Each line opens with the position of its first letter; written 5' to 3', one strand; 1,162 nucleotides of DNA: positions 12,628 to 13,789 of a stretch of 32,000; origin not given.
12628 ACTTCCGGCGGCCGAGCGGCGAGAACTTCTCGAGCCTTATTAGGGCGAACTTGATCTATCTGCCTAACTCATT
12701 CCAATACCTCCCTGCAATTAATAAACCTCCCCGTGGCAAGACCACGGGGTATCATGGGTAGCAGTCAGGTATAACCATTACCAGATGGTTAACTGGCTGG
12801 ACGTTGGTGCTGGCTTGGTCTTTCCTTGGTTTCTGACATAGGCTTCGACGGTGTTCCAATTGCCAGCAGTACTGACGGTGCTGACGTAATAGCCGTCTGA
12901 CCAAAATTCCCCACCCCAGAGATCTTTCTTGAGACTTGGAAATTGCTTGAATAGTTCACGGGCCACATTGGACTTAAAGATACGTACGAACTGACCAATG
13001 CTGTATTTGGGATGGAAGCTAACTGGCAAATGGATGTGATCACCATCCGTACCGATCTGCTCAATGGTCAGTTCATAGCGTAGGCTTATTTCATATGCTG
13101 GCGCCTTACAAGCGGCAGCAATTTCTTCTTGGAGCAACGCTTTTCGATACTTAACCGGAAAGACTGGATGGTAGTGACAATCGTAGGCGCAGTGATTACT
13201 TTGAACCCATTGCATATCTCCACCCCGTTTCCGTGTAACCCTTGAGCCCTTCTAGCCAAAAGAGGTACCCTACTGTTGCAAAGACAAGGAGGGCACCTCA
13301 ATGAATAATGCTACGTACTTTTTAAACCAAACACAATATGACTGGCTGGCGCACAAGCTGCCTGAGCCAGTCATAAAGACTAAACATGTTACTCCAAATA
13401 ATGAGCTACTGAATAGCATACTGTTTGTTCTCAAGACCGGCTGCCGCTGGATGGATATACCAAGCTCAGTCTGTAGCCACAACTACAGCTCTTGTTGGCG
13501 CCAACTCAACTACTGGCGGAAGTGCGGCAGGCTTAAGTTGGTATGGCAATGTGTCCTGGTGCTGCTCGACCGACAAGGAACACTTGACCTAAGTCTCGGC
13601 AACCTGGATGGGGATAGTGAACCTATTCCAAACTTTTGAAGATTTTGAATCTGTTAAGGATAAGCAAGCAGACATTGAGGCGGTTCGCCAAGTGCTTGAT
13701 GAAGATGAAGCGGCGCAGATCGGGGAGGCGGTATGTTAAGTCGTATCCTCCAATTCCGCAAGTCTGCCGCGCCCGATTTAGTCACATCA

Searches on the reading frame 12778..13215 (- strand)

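Call 7: search_protein_families(library=pfam, proteins=[window:12778-13215:-], max_evalue=0.01)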
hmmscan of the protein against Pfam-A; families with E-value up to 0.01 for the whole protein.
window:12778-13215:- (145 aa): 1 family
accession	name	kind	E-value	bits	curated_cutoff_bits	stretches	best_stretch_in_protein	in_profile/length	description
PF01797.21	Y1_Tnp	-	3.8e-33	114.6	23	1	10-130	2-121/121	Transposase IS200 like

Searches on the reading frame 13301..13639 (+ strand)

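Call 7: search_protein_families(library=pfam, proteins=[window:13301-13639:+], max_evalue=0.01)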
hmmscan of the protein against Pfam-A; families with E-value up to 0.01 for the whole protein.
window:13301-13639:+ (112 aa): 1 family
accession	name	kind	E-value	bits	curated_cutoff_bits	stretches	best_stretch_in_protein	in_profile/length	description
PF13340.11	DUF4096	-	1.2e-11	45.2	34.3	1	10-79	3-73/76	Putative transposase of IS4/5 family (DUF4096)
